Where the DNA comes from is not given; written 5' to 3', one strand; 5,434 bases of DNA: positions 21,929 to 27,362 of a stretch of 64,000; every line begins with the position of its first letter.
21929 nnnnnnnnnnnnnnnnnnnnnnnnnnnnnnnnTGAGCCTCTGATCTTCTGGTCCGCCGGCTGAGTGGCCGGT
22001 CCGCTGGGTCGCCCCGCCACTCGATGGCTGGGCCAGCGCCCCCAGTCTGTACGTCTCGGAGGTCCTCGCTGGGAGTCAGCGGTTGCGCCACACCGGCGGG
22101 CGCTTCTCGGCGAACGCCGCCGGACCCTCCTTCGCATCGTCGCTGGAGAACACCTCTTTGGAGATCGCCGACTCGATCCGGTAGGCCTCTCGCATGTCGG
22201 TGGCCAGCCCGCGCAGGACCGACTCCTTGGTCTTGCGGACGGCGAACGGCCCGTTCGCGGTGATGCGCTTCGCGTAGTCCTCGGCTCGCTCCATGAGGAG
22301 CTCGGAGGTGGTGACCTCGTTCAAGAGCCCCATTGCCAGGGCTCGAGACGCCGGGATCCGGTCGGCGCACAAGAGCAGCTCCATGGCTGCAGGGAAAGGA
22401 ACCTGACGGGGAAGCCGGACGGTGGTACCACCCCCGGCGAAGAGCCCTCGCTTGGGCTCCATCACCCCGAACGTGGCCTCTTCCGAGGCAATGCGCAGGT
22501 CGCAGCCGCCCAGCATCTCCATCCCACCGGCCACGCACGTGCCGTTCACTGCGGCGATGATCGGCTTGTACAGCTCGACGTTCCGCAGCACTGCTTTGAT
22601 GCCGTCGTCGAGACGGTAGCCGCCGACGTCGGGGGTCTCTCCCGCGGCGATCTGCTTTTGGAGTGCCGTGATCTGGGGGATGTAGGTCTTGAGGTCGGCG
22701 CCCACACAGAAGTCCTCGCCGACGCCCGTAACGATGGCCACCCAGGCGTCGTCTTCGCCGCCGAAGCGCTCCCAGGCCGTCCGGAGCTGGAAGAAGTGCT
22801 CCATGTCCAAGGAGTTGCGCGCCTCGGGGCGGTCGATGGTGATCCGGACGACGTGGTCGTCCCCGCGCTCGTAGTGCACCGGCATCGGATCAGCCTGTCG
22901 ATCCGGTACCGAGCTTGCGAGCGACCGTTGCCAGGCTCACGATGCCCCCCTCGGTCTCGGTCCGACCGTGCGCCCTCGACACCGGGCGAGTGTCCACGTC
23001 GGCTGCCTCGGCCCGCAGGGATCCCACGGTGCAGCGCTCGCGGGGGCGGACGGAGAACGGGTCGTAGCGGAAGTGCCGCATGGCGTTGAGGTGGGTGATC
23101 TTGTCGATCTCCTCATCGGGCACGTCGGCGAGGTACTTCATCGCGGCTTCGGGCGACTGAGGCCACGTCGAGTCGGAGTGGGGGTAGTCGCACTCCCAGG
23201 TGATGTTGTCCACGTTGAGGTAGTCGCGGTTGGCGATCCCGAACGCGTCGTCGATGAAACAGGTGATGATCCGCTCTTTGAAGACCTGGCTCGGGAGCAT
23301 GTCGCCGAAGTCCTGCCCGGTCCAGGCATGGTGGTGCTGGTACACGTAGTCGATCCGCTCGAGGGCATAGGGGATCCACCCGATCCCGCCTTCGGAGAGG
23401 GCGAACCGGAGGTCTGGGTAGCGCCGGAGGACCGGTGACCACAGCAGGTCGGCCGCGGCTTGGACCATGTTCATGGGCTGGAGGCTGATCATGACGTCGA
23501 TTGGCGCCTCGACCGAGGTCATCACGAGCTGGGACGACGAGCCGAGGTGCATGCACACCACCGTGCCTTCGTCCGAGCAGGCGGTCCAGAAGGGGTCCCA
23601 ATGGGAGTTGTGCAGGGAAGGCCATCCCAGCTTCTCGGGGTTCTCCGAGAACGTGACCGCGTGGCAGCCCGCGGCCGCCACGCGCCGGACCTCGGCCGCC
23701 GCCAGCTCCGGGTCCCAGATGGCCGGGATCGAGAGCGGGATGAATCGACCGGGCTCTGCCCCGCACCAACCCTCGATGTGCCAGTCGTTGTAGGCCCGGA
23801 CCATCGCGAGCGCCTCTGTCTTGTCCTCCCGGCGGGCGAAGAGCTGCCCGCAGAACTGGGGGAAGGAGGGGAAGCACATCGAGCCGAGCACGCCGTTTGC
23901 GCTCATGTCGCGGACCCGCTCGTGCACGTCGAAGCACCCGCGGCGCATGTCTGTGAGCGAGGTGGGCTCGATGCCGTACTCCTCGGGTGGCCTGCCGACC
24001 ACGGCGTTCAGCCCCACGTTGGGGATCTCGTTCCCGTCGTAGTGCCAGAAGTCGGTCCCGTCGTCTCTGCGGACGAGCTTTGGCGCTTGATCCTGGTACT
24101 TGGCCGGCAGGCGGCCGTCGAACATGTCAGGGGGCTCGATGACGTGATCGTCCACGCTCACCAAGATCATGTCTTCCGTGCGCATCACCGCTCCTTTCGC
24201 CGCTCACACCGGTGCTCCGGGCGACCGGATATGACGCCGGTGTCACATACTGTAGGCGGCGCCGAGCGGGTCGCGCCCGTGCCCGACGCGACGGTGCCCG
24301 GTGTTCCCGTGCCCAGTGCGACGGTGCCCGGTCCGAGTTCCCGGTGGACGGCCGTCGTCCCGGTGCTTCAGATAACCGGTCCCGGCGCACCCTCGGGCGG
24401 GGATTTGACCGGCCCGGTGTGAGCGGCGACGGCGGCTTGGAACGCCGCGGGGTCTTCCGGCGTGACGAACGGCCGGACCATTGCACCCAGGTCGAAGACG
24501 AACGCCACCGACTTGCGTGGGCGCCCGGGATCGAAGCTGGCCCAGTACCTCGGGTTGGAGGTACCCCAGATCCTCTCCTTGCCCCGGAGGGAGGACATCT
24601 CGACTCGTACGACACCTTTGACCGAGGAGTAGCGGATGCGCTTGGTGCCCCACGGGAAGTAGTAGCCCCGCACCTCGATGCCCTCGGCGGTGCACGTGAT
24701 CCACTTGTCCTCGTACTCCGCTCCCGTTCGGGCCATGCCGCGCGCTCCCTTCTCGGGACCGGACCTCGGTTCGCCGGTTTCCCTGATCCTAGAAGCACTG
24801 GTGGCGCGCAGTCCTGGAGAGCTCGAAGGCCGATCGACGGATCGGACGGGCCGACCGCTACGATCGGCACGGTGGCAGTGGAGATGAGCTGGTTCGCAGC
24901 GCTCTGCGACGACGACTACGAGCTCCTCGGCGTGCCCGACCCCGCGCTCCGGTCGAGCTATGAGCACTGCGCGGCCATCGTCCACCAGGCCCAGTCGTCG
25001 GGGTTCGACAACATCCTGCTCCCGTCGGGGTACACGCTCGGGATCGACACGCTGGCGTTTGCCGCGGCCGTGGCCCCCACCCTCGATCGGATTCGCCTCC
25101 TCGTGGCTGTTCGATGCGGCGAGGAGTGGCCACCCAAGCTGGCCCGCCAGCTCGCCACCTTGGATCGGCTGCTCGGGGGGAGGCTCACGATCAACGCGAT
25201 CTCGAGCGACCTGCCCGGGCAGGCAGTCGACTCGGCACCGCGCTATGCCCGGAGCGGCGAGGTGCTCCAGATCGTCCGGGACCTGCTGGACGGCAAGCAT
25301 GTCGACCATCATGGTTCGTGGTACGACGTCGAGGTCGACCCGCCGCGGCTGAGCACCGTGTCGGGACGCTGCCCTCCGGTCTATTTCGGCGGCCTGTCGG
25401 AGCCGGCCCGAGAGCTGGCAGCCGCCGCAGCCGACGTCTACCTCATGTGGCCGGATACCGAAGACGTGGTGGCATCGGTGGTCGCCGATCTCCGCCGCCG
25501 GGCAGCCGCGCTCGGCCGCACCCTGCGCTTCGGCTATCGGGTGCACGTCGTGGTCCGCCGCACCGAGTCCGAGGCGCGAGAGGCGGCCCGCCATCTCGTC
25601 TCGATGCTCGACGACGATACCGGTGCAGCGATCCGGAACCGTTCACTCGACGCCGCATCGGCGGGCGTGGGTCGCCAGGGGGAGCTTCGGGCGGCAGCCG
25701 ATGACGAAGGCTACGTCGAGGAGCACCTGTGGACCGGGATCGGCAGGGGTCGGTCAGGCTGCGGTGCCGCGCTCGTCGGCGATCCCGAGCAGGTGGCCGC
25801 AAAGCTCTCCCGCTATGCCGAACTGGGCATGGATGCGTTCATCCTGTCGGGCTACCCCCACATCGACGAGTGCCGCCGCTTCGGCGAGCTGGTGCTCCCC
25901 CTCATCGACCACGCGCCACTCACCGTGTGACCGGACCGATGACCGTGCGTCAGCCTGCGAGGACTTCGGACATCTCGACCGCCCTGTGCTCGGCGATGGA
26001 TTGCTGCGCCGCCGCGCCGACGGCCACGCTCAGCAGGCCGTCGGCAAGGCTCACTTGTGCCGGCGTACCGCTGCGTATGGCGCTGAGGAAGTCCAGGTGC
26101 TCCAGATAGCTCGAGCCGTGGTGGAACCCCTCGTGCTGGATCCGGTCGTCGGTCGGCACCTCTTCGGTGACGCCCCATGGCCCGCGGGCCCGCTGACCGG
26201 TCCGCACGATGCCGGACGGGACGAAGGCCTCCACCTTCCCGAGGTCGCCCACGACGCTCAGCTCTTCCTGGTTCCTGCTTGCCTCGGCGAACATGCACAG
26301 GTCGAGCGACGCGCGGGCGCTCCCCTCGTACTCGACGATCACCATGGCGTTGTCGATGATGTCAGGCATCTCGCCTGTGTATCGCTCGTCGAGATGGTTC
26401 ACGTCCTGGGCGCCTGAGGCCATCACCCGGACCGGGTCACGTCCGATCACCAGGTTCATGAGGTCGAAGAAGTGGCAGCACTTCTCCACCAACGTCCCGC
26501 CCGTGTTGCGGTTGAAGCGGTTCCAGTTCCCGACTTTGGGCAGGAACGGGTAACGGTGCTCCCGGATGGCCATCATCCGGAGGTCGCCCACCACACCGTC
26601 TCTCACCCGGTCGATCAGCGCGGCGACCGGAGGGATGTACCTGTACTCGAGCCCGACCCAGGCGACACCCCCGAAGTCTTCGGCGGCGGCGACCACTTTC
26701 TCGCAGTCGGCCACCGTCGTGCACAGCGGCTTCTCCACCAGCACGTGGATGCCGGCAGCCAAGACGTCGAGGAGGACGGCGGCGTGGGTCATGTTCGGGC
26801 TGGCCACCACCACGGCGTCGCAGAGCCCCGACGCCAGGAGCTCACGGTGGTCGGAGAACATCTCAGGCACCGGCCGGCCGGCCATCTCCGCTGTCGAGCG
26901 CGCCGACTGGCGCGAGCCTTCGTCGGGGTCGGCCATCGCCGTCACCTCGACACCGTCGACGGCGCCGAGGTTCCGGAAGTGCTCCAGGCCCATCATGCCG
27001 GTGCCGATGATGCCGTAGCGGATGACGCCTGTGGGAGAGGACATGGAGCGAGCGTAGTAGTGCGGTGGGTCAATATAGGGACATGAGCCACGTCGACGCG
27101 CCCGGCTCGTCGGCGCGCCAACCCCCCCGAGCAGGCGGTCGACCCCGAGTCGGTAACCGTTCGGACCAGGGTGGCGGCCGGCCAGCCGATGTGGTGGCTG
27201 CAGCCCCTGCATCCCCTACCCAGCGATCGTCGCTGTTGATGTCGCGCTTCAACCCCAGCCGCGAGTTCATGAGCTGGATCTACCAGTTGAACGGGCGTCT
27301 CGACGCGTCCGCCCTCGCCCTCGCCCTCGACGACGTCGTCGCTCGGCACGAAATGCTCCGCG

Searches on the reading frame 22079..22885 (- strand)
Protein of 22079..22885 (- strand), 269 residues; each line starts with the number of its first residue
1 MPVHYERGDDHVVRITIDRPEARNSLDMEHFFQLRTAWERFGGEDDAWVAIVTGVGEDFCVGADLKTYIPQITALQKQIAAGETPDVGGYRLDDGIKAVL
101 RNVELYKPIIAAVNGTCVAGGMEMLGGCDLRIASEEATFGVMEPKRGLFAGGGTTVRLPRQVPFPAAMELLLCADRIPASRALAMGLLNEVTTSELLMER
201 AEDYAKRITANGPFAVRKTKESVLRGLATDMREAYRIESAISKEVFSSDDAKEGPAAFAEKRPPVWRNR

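Call 10: search_protein_families(library=pfam, proteins=[window:22079-22885:-], max_evalue=0.00001)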
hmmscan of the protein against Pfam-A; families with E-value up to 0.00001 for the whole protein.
window:22079-22885:- (269 aa): 2 families
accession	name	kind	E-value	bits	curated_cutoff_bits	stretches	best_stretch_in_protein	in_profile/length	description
PF00378.25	ECH_1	-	6.4e-50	170.3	27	1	10-268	4-250/251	Enoyl-CoA hydratase/isomerase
PF16113.10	ECH_2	-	2.7e-21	76.9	27.2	1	14-197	3-177/335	Enoyl-CoA hydratase/isomerase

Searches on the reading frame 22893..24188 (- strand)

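Call 10: search_protein_families(library=pfam, proteins=[window:22893-24188:-], max_evalue=0.00001)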
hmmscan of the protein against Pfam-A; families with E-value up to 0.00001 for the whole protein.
window:22893-24188:- (432 aa): 1 family
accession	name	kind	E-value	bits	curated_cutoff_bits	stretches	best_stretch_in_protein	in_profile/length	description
PF04909.20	Amidohydro_2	-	1.3e-28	101.1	26.4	1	70-374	11-288/289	Amidohydrolase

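Call 37: search_protein_families(library=ncbifam, proteins=[window:22893-24185:-], max_evalue=1e-10)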
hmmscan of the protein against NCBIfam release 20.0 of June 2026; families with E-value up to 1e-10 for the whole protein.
window:22893-24185:- (431 aa): 0 families

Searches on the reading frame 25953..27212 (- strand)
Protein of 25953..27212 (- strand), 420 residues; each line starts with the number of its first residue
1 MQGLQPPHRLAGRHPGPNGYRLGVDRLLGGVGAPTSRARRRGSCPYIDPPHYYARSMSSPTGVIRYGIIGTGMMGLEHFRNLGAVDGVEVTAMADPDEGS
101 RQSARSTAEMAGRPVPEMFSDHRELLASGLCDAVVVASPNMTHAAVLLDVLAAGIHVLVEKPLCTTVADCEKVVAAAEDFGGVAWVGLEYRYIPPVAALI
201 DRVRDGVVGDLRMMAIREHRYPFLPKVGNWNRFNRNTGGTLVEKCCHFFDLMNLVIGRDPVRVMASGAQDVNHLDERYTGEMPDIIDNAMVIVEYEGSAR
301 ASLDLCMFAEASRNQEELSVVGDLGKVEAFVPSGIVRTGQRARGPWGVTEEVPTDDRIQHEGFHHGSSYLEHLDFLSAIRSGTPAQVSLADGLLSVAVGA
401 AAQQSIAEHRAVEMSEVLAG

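Call 11: search_protein_families(library=pfam, proteins=[window:25953-27212:-], max_evalue=0.00001)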
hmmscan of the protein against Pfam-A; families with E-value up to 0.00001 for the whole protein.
window:25953-27212:- (420 aa): 3 families
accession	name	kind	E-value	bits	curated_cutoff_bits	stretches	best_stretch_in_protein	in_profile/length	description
PF02894.22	GFO_IDH_MocA_C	-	3.4e-31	109.2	22.9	1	202-414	3-218/218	Oxidoreductase family, C-terminal alpha/beta domain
PF01408.29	GFO_IDH_MocA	-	3.5e-27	95.9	24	1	64-187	1-119/120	Oxidoreductase family, NAD-binding Rossmann fold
PF22725.1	GFO_IDH_MocA_C3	-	6.4e-15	55.7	27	1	199-327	4-123/124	GFO/IDH/MocA C-terminal domain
